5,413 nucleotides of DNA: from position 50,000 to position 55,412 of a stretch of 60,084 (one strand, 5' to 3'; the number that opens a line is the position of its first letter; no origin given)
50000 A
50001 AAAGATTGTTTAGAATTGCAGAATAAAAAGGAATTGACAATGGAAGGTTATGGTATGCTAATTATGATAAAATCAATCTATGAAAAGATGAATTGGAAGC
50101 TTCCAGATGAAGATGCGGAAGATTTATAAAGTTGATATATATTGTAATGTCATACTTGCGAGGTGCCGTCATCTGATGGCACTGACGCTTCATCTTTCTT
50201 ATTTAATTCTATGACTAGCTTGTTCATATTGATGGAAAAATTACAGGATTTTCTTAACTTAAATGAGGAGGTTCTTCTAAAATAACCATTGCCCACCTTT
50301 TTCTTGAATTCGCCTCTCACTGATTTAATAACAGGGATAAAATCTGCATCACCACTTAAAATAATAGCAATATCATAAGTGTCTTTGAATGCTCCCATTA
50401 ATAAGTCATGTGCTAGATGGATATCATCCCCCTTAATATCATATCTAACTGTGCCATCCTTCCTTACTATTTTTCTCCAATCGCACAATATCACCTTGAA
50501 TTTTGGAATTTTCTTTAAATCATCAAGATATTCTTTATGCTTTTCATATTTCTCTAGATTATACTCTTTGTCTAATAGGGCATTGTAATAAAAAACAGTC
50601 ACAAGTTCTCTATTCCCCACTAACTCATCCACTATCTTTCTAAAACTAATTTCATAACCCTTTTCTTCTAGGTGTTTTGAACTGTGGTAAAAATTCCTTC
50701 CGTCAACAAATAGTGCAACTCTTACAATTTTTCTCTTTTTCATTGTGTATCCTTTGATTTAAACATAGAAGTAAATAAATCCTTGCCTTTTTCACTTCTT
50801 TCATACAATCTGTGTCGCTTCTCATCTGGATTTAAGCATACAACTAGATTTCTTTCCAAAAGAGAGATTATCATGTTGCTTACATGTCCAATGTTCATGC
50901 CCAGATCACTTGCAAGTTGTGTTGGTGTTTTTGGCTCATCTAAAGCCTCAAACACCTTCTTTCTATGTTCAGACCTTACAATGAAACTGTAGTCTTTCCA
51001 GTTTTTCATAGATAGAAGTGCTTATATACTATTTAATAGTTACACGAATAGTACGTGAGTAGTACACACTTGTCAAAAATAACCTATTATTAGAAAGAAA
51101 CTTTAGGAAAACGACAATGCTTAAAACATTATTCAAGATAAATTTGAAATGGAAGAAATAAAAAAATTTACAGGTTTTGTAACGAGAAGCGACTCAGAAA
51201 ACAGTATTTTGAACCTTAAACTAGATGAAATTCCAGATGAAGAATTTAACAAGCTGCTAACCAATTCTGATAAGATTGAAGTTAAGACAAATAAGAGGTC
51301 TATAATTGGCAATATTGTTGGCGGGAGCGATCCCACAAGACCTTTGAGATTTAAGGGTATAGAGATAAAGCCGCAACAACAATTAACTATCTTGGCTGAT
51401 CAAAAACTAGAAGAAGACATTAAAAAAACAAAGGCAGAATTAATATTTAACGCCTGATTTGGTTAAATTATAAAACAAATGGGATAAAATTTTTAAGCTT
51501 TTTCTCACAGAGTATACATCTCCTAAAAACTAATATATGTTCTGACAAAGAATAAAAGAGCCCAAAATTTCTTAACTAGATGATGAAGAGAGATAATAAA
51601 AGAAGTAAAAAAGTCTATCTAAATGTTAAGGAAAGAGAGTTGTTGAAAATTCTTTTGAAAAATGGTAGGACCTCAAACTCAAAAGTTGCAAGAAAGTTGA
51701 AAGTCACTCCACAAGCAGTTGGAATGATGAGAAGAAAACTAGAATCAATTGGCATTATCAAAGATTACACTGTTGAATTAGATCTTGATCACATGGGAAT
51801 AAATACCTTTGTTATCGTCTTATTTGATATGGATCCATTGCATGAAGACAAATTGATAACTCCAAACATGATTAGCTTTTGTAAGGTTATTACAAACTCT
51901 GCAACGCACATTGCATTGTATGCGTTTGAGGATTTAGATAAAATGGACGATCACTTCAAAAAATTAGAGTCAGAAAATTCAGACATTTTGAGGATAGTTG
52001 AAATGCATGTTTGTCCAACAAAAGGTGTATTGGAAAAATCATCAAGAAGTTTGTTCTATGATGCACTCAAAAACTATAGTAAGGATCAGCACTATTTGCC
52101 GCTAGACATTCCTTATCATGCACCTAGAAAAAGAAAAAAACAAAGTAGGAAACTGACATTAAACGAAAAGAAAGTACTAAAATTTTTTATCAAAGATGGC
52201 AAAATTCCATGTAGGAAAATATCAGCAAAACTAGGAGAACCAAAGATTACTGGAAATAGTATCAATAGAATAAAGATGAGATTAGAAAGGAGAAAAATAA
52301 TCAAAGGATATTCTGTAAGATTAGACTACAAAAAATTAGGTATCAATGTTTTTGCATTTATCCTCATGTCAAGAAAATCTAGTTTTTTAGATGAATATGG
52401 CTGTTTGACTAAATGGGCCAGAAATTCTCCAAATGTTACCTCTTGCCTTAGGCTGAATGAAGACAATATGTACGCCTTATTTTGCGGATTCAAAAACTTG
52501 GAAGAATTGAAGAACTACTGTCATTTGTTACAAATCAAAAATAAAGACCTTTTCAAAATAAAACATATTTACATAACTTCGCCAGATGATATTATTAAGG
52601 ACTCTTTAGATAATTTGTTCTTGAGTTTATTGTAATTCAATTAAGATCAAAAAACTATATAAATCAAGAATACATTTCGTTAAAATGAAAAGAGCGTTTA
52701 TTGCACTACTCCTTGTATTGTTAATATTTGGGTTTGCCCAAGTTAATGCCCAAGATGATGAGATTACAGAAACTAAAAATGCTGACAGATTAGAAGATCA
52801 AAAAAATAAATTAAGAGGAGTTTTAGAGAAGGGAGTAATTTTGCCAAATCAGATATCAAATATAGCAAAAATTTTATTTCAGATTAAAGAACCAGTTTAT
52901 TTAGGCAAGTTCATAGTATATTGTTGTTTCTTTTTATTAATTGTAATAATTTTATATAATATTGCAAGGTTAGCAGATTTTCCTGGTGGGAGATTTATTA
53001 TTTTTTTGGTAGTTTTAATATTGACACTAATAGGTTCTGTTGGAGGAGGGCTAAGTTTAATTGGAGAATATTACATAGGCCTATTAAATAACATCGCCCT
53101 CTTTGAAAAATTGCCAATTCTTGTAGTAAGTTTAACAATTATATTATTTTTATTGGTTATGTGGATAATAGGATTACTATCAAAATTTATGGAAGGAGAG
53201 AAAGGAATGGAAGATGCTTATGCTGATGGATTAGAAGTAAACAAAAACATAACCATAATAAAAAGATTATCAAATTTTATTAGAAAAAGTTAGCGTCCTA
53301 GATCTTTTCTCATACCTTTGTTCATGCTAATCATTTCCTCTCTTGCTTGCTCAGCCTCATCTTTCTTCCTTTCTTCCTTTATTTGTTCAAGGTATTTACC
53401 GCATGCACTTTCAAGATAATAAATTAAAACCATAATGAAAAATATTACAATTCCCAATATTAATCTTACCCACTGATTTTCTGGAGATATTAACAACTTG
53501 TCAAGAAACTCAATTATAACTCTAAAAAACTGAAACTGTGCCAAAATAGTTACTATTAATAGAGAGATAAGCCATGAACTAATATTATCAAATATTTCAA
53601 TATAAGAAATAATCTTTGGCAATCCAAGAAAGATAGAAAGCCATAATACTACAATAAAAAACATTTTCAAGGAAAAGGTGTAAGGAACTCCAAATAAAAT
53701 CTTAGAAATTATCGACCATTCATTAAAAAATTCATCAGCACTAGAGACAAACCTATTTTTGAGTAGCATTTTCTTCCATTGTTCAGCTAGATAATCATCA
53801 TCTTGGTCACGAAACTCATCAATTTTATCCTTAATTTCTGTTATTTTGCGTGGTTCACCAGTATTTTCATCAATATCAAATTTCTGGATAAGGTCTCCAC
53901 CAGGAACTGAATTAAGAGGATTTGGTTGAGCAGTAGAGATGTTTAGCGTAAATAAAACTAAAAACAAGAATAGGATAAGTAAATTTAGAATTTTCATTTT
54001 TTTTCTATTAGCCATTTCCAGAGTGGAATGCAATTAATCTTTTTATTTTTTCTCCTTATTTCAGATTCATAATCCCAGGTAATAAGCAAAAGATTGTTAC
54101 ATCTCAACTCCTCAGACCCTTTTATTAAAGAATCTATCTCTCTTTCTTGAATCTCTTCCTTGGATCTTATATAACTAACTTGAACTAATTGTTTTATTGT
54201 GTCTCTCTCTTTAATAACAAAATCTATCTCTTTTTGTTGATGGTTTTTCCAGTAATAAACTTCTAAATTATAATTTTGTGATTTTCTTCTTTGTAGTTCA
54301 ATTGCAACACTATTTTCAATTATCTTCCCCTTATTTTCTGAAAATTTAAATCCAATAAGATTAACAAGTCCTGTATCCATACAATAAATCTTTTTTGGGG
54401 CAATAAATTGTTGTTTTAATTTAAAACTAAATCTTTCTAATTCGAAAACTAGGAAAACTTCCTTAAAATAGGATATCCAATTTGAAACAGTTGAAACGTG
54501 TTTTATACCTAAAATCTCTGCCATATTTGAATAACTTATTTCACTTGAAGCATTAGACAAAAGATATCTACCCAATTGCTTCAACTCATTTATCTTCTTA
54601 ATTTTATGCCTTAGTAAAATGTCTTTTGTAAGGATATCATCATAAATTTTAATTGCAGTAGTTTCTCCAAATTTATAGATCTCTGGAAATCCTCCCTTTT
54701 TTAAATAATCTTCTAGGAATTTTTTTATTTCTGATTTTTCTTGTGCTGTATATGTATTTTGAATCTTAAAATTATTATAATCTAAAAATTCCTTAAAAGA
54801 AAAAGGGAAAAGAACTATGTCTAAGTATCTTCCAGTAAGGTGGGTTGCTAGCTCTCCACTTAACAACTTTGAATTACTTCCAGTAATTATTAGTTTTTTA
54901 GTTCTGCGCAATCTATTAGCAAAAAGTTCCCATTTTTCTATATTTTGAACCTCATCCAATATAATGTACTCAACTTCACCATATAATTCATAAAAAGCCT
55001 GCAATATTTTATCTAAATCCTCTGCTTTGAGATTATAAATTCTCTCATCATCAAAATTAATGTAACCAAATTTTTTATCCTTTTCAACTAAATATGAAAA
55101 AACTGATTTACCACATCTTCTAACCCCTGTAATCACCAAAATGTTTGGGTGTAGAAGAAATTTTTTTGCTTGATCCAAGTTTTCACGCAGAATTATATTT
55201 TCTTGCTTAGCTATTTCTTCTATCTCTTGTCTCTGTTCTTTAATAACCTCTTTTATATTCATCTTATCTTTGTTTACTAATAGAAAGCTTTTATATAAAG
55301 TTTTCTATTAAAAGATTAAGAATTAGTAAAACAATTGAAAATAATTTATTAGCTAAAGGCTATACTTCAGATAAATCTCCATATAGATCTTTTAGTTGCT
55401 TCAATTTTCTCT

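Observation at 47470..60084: Integrated tailed-virus-like element in an AT-rich (possibly DPANN-like) archaeon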

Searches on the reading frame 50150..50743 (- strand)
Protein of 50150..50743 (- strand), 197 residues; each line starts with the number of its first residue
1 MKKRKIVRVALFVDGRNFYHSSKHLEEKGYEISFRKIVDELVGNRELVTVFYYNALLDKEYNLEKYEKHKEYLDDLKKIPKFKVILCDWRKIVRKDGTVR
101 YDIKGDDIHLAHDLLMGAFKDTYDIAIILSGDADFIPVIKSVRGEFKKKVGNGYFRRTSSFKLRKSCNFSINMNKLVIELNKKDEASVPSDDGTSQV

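Call 4: search_protein_families(library=pfam, max_evalue=0.01, proteins=[window:50150-50743:-])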
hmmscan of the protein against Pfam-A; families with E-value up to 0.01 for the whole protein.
window:50150-50743:- (197 aa): 1 family
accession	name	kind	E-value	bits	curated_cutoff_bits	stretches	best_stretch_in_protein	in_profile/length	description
PF01936.24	NYN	-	1e-18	68.7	24.2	1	8-168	1-139/145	NYN domain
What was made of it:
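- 50150..51009 (-): wHTH (89 aa) and NYN nuclease (197 aa) gene pair. Pfam NYN E 1e-18 (call 4).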

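Call 9: search_protein_families(library=phrogs, max_evalue=0.01, proteins=[window:50150-50743:-])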
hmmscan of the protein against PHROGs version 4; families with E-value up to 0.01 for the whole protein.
window:50150-50743:- (197 aa): 2 families
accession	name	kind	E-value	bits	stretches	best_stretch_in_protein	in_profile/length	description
phrog_7929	-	unknown function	3.9e-17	63.7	1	8-175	5-183/210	-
phrog_5783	-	unknown function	2.1e-06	28.5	1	88-145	136-193/246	-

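Call 68: search_protein_families(library=padloc, max_evalue=0.01, proteins=[window:50150-50743:-])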
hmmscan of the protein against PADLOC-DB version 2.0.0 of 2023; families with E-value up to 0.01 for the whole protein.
window:50150-50743:- (197 aa): 3 families
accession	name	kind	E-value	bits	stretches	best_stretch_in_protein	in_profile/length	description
PDLC04163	HEC-09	-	7.4e-20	69.5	1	8-176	3-179/203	-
PDLC01154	NYN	-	1.4e-10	39.1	1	10-143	149-266/310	"LabA-like protein, NYN family nuclease"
PDLC00522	JetD1|JetD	-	0.006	13.7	1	17-89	52-124/382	DUF2220; DUF3322; DUF2399 domain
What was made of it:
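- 50150..51009 (-): PADLOC HEC-09 E 7e-20 (call 68).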

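Call 72: find_related_loci(query=A4, collection=viral_contigs, flank=10000)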
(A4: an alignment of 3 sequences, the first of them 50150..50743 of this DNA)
Query A4 (197 aa) in viral_contigs; peptide patterns used: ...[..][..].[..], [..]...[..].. (x = any residue, [..] = any of these).
274 stretches matched a pattern, but none encodes a relative of the query by tblastn (E <= 1e-3).

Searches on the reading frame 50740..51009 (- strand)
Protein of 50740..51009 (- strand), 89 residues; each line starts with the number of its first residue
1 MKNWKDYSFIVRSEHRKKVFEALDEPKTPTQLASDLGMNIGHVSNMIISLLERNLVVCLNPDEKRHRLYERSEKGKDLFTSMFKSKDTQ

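Call 4: search_protein_families(library=pfam, max_evalue=0.01, proteins=[window:50740-51009:-])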
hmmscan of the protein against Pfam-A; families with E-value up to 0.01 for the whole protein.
window:50740-51009:- (89 aa): 3 families
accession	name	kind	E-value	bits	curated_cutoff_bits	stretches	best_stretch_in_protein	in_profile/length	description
PF25213.1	HVO_A0261_N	-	0.00021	21.5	35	1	5-56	2-54/86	HVO_A0261 N-terminal domain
PF14947.12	HTH_45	-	0.0025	18.3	25.5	1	22-86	14-73/77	Winged helix-turn-helix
PF12840.13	HTH_20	-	0.006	17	27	1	13-53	3-45/51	Helix-turn-helix domain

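Call 10: search_protein_families(library=phrogs, max_evalue=0.01, proteins=[window:50740-51009:-])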
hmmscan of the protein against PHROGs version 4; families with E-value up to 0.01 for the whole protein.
window:50740-51009:- (89 aa): 1 family
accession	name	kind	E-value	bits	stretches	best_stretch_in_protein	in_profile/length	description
phrog_1123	-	unknown function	0.0073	17.1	1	14-57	31-77/112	-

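Call 68: search_protein_families(library=padloc, max_evalue=0.01, proteins=[window:50740-51009:-])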
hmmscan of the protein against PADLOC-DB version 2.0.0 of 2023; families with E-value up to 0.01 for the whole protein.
window:50740-51009:- (89 aa): 1 family
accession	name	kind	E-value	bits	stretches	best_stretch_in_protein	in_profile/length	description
PDLC01438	Csa3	-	0.00011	20.4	1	13-79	147-210/305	"CAS-I,CAS-II,CAS-III,CAS-IV,CAS-V,CAS-VI; associated_signaling"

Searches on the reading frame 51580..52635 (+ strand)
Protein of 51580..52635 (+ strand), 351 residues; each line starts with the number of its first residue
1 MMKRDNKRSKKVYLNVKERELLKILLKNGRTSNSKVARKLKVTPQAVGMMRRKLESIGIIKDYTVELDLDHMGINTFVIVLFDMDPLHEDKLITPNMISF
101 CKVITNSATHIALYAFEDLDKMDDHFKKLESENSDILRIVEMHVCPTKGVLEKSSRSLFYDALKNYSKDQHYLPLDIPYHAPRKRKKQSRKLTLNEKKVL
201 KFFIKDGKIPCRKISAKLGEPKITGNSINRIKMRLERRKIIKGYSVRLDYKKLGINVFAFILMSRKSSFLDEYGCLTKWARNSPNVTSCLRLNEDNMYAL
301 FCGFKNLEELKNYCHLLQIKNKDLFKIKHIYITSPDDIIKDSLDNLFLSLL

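Call 4: search_protein_families(library=pfam, max_evalue=0.01, proteins=[window:51580-52635:+])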
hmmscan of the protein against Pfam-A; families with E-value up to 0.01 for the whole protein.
window:51580-52635:+ (351 aa): 3 families
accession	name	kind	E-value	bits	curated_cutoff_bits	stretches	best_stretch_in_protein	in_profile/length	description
PF13412.12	HTH_24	-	5.2e-11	42.4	21.9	1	15-61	2-48/48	Winged helix-turn-helix DNA-binding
PF13404.12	HTH_AsnC-type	-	1.1e-07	32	27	1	19-55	6-42/42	AsnC-type helix-turn-helix domain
PF01047.28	MarR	-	0.0037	17.6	24.6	1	16-61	3-48/59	MarR family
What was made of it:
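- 51149..52635 (+): 102-aa ORF and a 351-aa protein with N-terminal Lrp/AsnC-type wHTH. HTH_24 E 5e-11 (call 4).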

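Call 10: search_protein_families(library=phrogs, max_evalue=0.01, proteins=[window:51580-52635:+])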
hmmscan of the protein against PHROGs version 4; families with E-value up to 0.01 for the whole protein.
window:51580-52635:+ (351 aa): 0 families

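Call 68: search_protein_families(library=padloc, max_evalue=0.01, proteins=[window:51580-52635:+])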
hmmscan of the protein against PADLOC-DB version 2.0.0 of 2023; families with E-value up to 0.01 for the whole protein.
window:51580-52635:+ (351 aa): 3 families
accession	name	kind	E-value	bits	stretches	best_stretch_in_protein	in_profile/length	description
PDLC01866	CARF3--CARF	-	3.3e-05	22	1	7-61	130-184/207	-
PDLC02218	RdrB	-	0.0022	14.2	1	172-316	409-545/855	-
PDLC01268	CasR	-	0.0076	14.2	0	14-61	122-168/179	"CAS-I,CAS-II,CAS-III,CAS-IV,CAS-V,CAS-VI; associated_signaling"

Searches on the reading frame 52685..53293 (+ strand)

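Call 5: search_protein_families(library=pfam, max_evalue=0.01, proteins=[window:52685-53293:+])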
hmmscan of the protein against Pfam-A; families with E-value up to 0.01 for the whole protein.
window:52685-53293:+ (202 aa): 1 family
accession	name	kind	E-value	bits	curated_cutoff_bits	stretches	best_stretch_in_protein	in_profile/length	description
PF04756.19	OST3_OST6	-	0.0027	17.6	27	1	54-116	131-194/294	OST3 / OST6 family, transporter family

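Call 10: search_protein_families(library=phrogs, max_evalue=0.01, proteins=[window:52685-53293:+])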
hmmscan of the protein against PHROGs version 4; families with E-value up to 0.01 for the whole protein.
window:52685-53293:+ (202 aa): 0 families

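Call 68: search_protein_families(library=padloc, max_evalue=0.01, proteins=[window:52685-53293:+])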
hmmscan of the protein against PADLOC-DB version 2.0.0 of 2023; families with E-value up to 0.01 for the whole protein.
window:52685-53293:+ (202 aa): 0 families

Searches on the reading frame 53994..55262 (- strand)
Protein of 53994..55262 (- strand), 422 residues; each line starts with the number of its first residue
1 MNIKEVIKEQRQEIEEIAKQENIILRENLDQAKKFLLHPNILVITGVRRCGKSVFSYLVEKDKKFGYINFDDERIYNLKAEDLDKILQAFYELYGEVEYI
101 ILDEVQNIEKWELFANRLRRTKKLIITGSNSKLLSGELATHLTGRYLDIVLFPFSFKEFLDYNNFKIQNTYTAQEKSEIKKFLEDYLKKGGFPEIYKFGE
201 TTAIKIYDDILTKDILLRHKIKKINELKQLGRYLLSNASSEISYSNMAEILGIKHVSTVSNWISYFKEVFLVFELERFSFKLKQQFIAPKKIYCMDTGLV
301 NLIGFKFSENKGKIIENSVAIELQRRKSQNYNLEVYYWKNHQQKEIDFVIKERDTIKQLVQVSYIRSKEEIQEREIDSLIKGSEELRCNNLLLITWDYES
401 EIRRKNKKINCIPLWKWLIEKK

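Call 4: search_protein_families(library=pfam, max_evalue=0.01, proteins=[window:53994-55262:-])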
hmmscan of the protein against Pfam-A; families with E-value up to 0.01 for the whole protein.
window:53994-55262:- (422 aa): 4 families
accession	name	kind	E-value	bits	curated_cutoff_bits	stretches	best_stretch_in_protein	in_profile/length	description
PF13173.12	AAA_14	-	7.6e-34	116.9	27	1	40-160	3-129/129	AAA domain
PF13635.12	DUF4143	-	9.7e-27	94.1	28.1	1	213-362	2-157/160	Domain of unknown function (DUF4143)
PF22722.2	NA-iREase1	-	0.0033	17.8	27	1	329-411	12-98/106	NACHT-associated inactive Restriction Endonuclease 1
PF04471.18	Mrr_cat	-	0.0089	16.6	21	0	328-398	19-88/115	Restriction endonuclease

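Call 9: search_protein_families(library=phrogs, max_evalue=0.01, proteins=[window:53994-55262:-])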
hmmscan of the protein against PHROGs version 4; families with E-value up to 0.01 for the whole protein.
window:53994-55262:- (422 aa): 0 families

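Call 68: search_protein_families(library=padloc, max_evalue=0.01, proteins=[window:53994-55262:-])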
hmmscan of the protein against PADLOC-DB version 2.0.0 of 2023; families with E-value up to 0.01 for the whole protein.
window:53994-55262:- (422 aa): 6 families
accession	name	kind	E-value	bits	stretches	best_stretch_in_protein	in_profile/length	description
PDLC04787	PDC-S01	-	4.9e-109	362.9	1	21-420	8-408/412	-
PDLC04789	PDC-S01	-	4.2e-48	162.3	1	26-357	4-334/375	-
PDLC04790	PDC-S01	-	5.4e-43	145.3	1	22-413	10-413/422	-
PDLC04791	PDC-S01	-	1.6e-24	84.4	1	40-358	20-346/395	-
PDLC04786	PDC-S01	-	1.3e-17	61.7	1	42-382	23-401/439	-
PDLC04792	PDC-S01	-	1.8e-10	38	1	308-362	333-380/452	-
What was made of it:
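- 52685..57583 (.): Low-GC (28.6%) block. It holds five multi-pass membrane proteins: 202 aa (52685-53293, +), 247 aa (53290-54033, -), 294 aa (55360-56244, -), 264 aa (56293-57087, +) and 164 aa (57089-57583, +). They surround the AAA_14/DUF4143 ATPase (53994-55262, -). The ATPase matches Pfam (call 4) and PADLOC PDC-S01 at E 4.9e-109 (call 68).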
